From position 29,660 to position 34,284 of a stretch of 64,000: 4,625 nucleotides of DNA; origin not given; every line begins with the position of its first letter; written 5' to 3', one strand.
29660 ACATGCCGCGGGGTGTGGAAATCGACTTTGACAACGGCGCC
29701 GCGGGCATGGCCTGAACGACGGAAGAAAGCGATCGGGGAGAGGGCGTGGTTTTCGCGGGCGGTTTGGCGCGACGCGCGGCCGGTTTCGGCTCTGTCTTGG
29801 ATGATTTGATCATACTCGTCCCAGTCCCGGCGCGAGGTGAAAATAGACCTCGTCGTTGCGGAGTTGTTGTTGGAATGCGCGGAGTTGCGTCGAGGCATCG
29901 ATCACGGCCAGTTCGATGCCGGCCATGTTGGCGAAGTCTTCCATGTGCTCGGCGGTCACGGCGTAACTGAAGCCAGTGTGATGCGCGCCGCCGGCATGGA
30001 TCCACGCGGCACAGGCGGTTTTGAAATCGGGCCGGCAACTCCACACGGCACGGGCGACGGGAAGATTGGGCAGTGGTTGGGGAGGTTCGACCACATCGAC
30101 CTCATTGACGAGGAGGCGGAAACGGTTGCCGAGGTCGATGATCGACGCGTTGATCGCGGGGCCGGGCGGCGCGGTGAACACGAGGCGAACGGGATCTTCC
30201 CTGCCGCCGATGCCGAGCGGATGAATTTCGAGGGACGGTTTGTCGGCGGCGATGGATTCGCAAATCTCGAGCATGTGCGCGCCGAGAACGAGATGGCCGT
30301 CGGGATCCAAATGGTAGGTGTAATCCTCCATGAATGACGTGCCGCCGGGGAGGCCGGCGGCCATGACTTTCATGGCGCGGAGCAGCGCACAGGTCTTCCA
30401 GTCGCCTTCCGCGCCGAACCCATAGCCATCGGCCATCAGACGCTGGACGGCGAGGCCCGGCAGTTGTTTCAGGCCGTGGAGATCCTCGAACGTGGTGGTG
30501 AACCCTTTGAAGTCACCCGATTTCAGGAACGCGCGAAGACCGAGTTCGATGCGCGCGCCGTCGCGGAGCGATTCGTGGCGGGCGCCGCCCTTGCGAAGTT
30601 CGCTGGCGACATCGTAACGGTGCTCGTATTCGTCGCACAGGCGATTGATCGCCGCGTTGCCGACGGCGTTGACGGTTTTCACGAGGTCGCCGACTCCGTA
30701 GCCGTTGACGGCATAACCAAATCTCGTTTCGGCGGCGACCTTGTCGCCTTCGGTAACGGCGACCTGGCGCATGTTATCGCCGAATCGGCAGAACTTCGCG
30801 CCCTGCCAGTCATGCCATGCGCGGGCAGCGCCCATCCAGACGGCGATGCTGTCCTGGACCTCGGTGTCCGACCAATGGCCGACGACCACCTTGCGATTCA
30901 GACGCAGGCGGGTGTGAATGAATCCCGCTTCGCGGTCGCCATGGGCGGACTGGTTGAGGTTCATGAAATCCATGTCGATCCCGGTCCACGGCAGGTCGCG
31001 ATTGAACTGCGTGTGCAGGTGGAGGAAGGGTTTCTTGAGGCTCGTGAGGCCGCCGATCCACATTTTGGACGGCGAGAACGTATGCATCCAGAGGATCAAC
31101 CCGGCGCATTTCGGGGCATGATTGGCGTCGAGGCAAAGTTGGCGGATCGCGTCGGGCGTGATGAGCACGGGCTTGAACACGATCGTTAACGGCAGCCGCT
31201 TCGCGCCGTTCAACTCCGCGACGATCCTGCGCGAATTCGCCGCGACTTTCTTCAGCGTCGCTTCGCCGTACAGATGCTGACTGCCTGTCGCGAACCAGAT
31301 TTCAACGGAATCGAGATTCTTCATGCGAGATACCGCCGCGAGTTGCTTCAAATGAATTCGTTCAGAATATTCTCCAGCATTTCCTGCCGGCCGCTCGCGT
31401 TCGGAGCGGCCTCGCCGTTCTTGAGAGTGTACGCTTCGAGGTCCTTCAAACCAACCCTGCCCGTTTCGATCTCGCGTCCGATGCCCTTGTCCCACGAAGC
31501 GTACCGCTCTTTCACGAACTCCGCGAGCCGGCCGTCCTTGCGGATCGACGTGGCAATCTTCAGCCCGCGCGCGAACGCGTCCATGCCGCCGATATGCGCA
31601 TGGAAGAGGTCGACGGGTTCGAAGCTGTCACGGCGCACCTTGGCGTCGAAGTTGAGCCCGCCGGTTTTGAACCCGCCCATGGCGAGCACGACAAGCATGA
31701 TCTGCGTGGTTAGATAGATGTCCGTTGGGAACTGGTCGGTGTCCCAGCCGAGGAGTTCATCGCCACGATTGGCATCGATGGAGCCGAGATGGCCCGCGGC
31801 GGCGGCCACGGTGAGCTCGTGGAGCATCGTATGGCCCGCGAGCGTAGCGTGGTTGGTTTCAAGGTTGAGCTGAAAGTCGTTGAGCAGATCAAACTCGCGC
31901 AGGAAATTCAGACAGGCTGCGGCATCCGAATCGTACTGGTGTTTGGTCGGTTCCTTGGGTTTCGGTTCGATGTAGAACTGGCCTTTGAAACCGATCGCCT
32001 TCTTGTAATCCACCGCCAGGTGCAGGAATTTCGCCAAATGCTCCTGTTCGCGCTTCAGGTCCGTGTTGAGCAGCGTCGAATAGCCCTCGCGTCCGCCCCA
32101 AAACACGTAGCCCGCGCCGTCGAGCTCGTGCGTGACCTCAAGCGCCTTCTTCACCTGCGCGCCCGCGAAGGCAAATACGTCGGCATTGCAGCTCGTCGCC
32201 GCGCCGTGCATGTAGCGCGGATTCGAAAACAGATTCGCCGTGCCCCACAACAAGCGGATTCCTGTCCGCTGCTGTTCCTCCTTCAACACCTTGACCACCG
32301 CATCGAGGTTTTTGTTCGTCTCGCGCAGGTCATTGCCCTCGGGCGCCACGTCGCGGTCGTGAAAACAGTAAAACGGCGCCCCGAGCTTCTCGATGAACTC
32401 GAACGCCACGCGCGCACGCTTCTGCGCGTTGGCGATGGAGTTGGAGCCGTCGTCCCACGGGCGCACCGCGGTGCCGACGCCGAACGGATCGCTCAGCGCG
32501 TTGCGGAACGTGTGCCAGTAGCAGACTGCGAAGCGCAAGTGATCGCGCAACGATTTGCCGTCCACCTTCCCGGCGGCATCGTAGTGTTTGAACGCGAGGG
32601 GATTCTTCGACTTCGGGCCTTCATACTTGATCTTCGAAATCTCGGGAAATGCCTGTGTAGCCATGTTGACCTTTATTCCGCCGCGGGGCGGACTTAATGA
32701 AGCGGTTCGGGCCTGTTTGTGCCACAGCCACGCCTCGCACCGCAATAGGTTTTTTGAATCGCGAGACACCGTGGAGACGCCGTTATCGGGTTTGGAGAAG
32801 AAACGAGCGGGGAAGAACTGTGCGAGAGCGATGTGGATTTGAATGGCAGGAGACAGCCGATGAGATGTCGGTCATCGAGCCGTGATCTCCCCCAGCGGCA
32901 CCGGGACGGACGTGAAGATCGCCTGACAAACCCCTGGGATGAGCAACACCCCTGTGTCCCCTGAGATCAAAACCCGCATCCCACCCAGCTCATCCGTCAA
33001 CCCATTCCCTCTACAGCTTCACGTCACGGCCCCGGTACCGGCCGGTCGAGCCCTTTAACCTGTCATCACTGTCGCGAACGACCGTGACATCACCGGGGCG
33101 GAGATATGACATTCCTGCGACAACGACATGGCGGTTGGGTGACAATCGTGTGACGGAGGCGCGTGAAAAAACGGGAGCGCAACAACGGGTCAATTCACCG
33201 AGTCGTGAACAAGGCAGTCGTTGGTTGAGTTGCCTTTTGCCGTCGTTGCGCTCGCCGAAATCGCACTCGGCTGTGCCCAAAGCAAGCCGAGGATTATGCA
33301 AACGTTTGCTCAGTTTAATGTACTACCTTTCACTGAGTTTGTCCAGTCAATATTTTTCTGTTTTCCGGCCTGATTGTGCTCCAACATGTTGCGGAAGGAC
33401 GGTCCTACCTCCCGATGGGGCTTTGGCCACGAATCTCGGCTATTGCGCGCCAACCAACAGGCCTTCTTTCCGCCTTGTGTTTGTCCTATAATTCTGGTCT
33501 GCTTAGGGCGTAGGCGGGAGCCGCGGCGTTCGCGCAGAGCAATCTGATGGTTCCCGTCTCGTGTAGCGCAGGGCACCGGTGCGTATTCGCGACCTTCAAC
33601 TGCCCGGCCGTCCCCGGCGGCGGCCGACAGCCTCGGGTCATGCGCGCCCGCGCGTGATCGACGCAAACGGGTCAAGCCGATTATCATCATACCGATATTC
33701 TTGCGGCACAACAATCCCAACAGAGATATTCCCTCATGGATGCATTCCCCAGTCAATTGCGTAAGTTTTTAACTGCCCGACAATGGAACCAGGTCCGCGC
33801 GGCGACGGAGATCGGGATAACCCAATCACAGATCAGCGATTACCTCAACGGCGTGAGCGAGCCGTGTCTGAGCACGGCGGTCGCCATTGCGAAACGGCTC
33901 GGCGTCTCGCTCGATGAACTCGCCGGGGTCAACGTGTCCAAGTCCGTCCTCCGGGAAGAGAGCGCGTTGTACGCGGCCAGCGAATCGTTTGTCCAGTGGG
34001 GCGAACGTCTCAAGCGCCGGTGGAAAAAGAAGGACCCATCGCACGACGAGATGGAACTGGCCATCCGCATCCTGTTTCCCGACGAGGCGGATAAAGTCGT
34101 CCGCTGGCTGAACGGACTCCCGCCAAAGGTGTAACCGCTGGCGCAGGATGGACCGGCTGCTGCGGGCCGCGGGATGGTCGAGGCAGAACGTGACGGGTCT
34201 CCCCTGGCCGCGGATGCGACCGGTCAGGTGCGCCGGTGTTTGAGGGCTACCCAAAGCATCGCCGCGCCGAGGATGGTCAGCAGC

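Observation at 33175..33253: Two homologous ~80-nt branched hairpin elements with compensatory-looking stems: candidate new structured RNA motif (element 1)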

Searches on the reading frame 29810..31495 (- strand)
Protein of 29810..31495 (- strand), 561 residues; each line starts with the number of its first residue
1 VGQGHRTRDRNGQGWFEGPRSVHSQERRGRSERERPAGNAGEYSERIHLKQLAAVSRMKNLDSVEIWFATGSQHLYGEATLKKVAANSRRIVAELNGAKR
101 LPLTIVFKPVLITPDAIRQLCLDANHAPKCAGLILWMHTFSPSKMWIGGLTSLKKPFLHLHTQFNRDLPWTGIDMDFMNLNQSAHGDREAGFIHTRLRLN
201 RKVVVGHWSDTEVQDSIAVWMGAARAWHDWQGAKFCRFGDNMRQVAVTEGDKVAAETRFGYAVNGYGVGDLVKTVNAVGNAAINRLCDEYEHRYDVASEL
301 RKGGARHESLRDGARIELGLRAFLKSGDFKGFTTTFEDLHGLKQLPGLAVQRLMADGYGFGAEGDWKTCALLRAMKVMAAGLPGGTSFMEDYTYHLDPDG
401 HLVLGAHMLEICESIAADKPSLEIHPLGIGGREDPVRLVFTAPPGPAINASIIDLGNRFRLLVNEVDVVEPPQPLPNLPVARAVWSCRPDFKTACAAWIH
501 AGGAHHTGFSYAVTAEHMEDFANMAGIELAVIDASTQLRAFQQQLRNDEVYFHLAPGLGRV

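Call 13: search_protein_families(library=pfam, proteins=[window:29810-31495:-])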
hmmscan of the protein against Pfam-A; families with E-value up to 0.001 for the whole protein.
window:29810-31495:- (561 aa): 3 families
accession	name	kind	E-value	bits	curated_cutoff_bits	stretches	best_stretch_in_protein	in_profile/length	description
PF02610.21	AraA_N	-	1.7e-81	272.3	24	1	65-231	2-168/168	L-arabinose isomerase N-terminal domain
PF11762.14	Arabinose_Iso_C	-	4.2e-70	234.5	25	1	385-528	1-144/144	L-arabinose isomerase C-terminal domain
PF24856.1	AraA_central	-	6e-70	234.9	24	1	234-381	1-148/148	L-arabinose isomerase central domain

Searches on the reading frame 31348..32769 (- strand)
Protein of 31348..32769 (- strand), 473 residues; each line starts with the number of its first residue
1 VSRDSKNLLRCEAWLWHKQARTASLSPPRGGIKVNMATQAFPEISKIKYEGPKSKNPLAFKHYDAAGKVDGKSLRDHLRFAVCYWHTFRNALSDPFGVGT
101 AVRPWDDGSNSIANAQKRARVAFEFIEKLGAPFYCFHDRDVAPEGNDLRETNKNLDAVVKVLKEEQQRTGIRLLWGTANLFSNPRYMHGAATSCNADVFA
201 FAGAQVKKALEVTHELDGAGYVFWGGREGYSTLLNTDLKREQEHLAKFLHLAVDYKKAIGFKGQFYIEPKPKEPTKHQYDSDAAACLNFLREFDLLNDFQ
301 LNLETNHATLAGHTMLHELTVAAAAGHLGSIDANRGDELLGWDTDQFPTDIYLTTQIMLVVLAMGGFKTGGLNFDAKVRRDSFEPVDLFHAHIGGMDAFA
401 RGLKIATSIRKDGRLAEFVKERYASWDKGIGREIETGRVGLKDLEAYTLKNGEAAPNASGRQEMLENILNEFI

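Call 13: search_protein_families(library=pfam, proteins=[window:31348-32769:-])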
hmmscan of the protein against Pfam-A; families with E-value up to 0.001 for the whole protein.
window:31348-32769:- (473 aa): 1 family
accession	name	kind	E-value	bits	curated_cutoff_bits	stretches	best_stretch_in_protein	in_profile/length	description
PF01261.30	AP_endonuc_2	-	1.2e-07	32.2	31.1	1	156-329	27-181/249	Xylose isomerase-like TIM barrel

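Call 14: find_homologous_proteins(query=window:31348-32769:-, max_evalue=1e-50)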
Query window:31348-32769:- (473 aa): 8000 proteins with E <= 1e-50 among 8000 candidates; the best 120 are listed.
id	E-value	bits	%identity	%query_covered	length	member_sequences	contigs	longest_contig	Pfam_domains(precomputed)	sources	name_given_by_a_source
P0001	6.2e-271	917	89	93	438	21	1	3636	PF01261.31,PF27526.1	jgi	jgi:xylose isomerase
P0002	9.2e-271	917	88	93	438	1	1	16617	PF01261.31,PF27526.1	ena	-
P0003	3.2e-268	908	88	93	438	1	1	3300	PF01261.31,PF27526.1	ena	-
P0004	4.9e-268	908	88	93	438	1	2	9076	PF01261.31,PF27526.1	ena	-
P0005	7.7e-268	907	88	93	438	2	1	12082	PF01261.31,PF27526.1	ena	-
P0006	1.1e-267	906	87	93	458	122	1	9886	PF01261.31,PF27526.1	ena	-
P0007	5.9e-267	904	87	93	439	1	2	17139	PF27526.1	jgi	jgi:xylose isomerase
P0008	4.3e-266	901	87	93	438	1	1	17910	PF01261.31,PF27526.1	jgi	jgi:xylose isomerase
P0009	2.6e-265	899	86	93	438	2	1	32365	PF01261.31,PF27526.1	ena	-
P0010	5.2e-264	894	87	93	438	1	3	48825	PF01261.31,PF27526.1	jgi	jgi:xylose isomerase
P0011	9.7e-264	893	87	93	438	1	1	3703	PF01261.31,PF27526.1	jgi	jgi:xylose isomerase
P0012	2.0e-263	892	87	93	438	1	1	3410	PF01261.31,PF27526.1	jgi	-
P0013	3.4e-262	888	86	93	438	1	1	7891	PF01261.31,PF27526.1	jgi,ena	-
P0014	6.2e-262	887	86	93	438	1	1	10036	PF01261.31,PF27526.1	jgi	jgi:xylose isomerase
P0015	6.5e-262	887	87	93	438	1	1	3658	PF01261.31,PF27526.1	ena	-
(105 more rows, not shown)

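Call 15: find_encoding_contigs(protein=P0002, flank=10000, max_places=3)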
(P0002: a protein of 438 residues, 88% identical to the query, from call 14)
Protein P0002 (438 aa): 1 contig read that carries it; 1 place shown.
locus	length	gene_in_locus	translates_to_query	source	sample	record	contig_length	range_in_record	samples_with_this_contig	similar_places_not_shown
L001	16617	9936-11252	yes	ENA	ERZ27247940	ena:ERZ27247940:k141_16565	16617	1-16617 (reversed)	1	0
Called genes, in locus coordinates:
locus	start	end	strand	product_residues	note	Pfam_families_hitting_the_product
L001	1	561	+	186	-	?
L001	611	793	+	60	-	-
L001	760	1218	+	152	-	-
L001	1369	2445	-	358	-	PF00724:Oxidored_FMN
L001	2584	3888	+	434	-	PF07690:MFS_1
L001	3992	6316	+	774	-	PF22244:GCE_fung, PF01738:DLH (weak), PF05448:AXE1 (weak), PF12146:Hydrolase_4, PF00561:Abhydrolase_1, PF12697:Abhydrolase_6, PF22244:GCE_fung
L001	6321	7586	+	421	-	PF12708:Pect-lyase_RHGA_epim, PF00295:Glyco_hydro_28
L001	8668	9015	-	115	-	PF00072:Response_reg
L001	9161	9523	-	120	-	-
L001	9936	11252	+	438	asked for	PF01261:AP_endonuc_2, PF27526:XylA2_C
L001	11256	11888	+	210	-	PF01081:Aldolase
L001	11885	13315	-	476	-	PF01134:GIDA (weak), PF01494:FAD_binding_3 (faint), PF07992:Pyr_redox_2, PF12831:FAD_oxidored, PF13450:NAD_binding_8 (weak), PF13738:Pyr_redox_3 (faint), PF00070:Pyr_redox, PF02852:Pyr_redox_dim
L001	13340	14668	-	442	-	PF00364:Biotin_lipoyl, PF13375:RnfC_N (faint), PF25917:BSH_RND (weak), PF25984:BSH_YknX (faint), PF02817:E3_binding, PF00198:2-oxoacid_dh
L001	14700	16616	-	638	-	?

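Call 16: find_encoding_contigs(protein=P0010, flank=10000, max_places=3)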
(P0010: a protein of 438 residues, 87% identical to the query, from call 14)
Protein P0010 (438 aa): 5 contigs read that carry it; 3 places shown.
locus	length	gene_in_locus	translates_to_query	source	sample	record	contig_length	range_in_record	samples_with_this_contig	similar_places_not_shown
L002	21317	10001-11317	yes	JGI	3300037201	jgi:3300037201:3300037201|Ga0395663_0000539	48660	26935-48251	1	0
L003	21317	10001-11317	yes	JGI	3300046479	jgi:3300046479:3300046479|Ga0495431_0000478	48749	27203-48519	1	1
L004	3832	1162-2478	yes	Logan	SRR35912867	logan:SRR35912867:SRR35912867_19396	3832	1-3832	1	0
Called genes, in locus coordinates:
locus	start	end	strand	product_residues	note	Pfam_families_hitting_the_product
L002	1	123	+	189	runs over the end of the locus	-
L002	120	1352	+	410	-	PF21305:type_II_gspD_N0, PF03958:Secretin_N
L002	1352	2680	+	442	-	PF00263:Secretin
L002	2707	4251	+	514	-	PF00512:HisKA, PF02518:HATPase_c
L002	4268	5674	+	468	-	PF00072:Response_reg, PF06490:FleQ (weak), PF00158:Sigma54_activat, PF14532:Sigma54_activ_2, PF07728:AAA_5 (weak), PF25601:AAA_lid_14, PF02954:HTH_8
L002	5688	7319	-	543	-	PF04616:Glyco_hydro_43, PF17851:GH43_C2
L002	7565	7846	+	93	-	-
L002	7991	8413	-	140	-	PF13701:DDE_Tnp_1_4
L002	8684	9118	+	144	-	-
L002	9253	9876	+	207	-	-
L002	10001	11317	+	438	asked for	PF01261:AP_endonuc_2, PF27526:XylA2_C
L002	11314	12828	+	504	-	PF02610:AraA_N, PF24856:AraA_central, PF11762:Arabinose_Iso_C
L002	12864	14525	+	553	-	PF00370:FGGY_N, PF02782:FGGY_C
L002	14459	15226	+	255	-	PF00596:Aldolase_II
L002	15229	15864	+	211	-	PF01081:Aldolase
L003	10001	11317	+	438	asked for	PF01261:AP_endonuc_2, PF27526:XylA2_C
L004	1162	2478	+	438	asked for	PF01261:AP_endonuc_2, PF27526:XylA2_C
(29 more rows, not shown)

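Call 17: find_encoding_contigs(protein=P0009, flank=10000, max_places=3)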
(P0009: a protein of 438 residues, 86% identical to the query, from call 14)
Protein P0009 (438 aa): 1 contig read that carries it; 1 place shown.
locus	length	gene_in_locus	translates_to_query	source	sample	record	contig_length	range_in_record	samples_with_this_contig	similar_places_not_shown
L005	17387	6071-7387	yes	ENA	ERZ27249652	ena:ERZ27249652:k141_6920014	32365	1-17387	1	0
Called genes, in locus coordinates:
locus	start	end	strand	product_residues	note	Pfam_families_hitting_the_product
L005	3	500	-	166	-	?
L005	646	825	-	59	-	-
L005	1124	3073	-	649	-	-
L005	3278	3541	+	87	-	PF00106:adh_short, PF13561:adh_short_C2 (weak)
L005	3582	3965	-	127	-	PF13560:HTH_31, PF01381:HTH_3, PF12844:HTH_19 (weak), PF13443:HTH_26 (faint)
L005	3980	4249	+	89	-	-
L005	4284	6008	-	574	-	PF04616:Glyco_hydro_43, PF17851:GH43_C2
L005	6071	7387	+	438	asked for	PF01261:AP_endonuc_2, PF27526:XylA2_C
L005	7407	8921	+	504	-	PF02610:AraA_N, PF24856:AraA_central, PF11762:Arabinose_Iso_C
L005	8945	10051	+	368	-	PF08240:ADH_N, PF16912:Glu_dehyd_C (weak), PF00107:ADH_zinc_N, PF13602:ADH_zinc_N_2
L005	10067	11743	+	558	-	PF00370:FGGY_N, PF02782:FGGY_C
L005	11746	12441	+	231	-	PF00596:Aldolase_II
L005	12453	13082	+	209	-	PF01081:Aldolase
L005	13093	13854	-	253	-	PF06167:Peptidase_M90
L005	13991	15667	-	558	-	PF00485:PRK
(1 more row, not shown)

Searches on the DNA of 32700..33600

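Call 8: search_rna_families(source=window, start=32700, end=33600, threshold=evalue, max_evalue=10, show_alignments=3)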
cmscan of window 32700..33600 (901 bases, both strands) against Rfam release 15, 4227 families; matches with E-value up to 10: 2.
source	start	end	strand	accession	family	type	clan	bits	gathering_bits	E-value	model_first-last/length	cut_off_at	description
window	32990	33077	-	RF01516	v-snoRNA-1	Gene; snRNA; snoRNA; CD-box;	-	15.8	75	2.1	1-65/65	no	Human herpesvirus 1 small nucleolar RNA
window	32977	33136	-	RF01884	LINC00901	Gene; lncRNA;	-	15.2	55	3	1-152/152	no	Non-coding RNA BC040587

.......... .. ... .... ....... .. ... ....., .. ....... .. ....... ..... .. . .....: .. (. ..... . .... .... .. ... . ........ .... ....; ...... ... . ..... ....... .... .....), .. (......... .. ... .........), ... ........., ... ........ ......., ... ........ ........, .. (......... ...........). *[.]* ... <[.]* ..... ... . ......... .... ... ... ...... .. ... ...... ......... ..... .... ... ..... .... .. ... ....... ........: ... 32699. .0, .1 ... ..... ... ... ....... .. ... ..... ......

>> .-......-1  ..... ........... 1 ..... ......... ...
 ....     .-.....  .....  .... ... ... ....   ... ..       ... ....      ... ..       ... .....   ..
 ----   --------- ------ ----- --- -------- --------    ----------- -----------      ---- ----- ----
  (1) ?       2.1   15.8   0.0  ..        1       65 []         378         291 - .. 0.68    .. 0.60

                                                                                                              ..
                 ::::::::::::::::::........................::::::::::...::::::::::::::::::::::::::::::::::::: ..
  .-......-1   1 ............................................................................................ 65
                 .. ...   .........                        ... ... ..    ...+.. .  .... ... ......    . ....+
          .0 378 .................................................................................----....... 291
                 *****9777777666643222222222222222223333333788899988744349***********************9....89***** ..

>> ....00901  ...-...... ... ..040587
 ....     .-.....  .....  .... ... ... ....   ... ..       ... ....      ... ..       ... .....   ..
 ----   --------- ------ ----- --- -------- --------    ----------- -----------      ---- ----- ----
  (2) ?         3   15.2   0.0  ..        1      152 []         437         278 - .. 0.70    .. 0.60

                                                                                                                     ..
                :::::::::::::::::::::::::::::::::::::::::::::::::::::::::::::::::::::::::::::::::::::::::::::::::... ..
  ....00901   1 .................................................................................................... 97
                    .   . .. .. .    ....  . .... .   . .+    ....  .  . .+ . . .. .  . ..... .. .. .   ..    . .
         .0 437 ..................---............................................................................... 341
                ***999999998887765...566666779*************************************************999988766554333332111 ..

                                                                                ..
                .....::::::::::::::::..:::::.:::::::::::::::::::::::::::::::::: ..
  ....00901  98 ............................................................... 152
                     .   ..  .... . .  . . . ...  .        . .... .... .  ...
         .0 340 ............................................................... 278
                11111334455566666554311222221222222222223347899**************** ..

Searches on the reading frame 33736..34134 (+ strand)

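Call 13: search_protein_families(library=pfam, proteins=[window:33736-34134:+])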
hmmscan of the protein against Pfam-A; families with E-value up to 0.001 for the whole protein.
window:33736-34134:+ (132 aa): 5 families
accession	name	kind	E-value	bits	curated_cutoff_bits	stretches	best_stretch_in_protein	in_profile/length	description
PF01381.28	HTH_3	-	7.8e-13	48.7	23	1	8-62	1-55/55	Helix-turn-helix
PF13560.12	HTH_31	-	4.8e-06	27.2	27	1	7-63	5-62/64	Helix-turn-helix domain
PF12844.13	HTH_19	-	8e-06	26.1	30.2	1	8-62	4-58/64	Helix-turn-helix domain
PF13443.12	HTH_26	-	0.00018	22.1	22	1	8-64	2-59/63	Cro/C1-type HTH DNA-binding domain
PF13744.12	HTH_37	-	0.00078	19.6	27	0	6-58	21-74/80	Helix-turn-helix domain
